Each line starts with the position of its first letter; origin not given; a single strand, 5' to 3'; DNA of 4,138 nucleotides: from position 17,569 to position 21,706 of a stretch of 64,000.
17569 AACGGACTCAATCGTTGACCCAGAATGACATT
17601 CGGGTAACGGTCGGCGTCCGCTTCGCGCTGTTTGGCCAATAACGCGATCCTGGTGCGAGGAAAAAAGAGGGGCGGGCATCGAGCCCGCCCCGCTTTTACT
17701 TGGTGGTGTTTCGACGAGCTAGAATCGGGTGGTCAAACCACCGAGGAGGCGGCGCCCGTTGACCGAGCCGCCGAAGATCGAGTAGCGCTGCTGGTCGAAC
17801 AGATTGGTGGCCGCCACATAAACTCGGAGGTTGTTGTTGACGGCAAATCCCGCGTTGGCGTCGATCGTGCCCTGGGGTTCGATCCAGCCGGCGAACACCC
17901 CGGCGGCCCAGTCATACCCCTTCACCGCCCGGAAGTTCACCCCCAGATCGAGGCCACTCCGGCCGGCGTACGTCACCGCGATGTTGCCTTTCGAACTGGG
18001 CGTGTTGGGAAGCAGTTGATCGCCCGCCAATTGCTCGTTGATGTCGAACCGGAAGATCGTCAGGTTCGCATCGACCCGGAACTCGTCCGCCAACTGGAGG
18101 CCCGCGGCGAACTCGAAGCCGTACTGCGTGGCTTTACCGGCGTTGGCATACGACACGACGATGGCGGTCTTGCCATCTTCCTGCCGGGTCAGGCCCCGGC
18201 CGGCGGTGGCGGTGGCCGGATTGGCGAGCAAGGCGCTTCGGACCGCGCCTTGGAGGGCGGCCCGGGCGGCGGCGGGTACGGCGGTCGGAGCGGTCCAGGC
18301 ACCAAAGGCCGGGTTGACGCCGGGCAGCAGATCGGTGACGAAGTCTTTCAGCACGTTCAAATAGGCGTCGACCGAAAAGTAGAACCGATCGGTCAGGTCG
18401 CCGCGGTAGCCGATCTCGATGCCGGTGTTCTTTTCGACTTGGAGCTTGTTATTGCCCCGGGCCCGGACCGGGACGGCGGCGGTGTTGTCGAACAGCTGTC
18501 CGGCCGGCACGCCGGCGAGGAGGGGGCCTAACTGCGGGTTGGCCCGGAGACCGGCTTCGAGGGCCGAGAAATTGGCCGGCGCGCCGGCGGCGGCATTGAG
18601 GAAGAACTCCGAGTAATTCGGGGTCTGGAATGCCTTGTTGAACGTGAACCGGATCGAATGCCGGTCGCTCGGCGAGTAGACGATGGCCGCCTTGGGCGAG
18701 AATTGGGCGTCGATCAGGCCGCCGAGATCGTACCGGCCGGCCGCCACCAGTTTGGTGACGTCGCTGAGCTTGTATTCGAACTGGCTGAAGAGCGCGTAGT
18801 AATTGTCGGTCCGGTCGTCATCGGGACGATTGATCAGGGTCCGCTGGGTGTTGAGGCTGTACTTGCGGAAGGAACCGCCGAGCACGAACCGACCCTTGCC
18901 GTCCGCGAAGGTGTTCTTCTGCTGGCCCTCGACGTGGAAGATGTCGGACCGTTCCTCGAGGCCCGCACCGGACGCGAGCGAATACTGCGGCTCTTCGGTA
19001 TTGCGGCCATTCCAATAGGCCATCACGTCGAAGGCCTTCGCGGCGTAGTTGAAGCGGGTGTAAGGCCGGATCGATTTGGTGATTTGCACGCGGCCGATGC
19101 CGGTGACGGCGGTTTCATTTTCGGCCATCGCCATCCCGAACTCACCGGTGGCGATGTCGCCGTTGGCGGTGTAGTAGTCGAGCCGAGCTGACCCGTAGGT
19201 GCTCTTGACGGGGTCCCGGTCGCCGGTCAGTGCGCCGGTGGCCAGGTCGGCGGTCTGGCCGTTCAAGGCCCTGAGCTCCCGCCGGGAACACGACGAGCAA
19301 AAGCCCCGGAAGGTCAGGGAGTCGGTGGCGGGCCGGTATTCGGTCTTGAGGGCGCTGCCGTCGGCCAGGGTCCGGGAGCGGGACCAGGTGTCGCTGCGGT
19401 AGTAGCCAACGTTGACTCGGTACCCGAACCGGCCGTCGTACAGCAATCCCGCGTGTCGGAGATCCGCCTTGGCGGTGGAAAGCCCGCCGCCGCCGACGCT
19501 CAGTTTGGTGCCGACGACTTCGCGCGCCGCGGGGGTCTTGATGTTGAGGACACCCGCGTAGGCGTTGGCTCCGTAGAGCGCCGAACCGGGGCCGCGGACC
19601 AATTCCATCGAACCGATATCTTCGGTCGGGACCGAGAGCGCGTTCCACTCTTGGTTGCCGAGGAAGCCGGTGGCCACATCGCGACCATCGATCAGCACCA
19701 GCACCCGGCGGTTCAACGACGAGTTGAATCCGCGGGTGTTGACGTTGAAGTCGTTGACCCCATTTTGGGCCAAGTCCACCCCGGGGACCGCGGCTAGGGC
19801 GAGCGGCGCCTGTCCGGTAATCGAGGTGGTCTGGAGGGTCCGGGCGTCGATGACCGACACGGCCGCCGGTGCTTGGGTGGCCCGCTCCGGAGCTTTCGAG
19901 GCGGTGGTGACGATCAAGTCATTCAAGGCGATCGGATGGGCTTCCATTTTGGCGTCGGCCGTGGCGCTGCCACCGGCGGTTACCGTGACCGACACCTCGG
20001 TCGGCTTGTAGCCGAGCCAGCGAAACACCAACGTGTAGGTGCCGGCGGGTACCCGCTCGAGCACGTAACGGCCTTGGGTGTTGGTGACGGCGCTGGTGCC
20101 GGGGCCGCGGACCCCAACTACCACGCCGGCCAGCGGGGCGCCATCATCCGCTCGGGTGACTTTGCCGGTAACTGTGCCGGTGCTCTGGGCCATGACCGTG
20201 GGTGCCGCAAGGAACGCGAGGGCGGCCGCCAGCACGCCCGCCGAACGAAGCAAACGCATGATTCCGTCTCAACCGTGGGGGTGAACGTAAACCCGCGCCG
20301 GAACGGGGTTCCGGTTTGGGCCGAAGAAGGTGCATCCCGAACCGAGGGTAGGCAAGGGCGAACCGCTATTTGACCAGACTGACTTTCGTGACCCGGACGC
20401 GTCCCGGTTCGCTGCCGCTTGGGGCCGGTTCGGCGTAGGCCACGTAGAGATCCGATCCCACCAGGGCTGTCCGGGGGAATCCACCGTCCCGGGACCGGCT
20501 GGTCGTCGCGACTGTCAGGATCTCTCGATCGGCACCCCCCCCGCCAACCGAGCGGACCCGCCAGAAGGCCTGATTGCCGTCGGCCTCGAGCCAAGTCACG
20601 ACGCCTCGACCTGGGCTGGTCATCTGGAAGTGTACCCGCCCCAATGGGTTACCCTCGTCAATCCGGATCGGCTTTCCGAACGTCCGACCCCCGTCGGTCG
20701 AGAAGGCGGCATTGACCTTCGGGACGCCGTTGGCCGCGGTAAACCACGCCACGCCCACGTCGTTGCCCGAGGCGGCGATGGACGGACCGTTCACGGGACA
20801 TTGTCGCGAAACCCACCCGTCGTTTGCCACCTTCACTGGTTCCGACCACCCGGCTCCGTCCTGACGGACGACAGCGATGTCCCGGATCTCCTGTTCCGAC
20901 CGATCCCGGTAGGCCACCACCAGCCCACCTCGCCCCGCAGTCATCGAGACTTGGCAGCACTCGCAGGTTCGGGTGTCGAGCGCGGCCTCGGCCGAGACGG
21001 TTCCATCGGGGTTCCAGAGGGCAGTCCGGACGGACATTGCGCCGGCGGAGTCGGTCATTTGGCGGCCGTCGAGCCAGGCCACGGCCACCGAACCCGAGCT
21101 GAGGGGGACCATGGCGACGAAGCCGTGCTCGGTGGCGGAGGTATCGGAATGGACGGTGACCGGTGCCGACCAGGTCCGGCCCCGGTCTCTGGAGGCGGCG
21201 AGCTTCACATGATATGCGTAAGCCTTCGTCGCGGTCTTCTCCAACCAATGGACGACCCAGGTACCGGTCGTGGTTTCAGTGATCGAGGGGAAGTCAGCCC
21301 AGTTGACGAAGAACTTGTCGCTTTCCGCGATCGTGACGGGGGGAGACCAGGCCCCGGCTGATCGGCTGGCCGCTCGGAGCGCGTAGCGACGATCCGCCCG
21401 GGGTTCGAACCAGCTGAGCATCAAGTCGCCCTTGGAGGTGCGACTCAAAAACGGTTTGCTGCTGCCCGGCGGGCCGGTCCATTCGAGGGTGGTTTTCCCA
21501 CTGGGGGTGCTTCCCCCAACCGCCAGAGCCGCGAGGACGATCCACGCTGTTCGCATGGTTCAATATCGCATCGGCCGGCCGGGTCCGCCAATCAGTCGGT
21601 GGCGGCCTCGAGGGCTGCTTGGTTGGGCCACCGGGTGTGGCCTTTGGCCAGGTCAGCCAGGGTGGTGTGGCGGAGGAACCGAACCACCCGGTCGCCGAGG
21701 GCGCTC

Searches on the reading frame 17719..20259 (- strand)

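Call 59: search_protein_families(library=pfam, proteins=[window:17719-20259:-], max_evalue=0.01)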
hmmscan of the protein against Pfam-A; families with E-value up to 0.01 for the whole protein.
window:17719-20259:- (846 aa): 6 families
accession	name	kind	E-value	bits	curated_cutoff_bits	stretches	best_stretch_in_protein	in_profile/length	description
PF00593.30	TonB_dep_Rec_b-barrel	-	5e-27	96.3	27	1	371-820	102-436/436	TonB dependent receptor-like, beta-barrel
PF07715.20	Plug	-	9.4e-19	68.3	23.9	1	129-237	4-107/107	TonB-dependent Receptor Plug Domain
PF13715.12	CarbopepD_reg_2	-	2.7e-18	66.2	32.2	1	30-117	1-88/88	CarboxypepD_reg-like domain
PF13620.12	CarboxypepD_reg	-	1.4e-16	61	32.3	1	29-105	1-81/82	Carboxypeptidase regulatory-like domain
PF14905.12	OMP_b-brl_3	-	8e-06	25.6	27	1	692-827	249-380/408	Outer membrane protein beta-barrel family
PF09430.16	EMC7_beta-sandw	-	0.0051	17.4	26.6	1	56-113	22-79/122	ER membrane protein complex subunit 7, beta-sandwich domain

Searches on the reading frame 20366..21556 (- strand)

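Call 59: search_protein_families(library=pfam, proteins=[window:20366-21556:-], max_evalue=0.01)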
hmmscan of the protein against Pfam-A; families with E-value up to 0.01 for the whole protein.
window:20366-21556:- (396 aa): 2 families
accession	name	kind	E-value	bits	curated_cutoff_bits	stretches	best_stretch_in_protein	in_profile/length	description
PF13088.12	BNR_2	-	3.9e-12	46.6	31.4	2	61-302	21-257/277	BNR repeat-like domain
PF02012.26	BNR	-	0.0088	16.3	27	0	122-130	3-11/12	BNR/Asp-box repeat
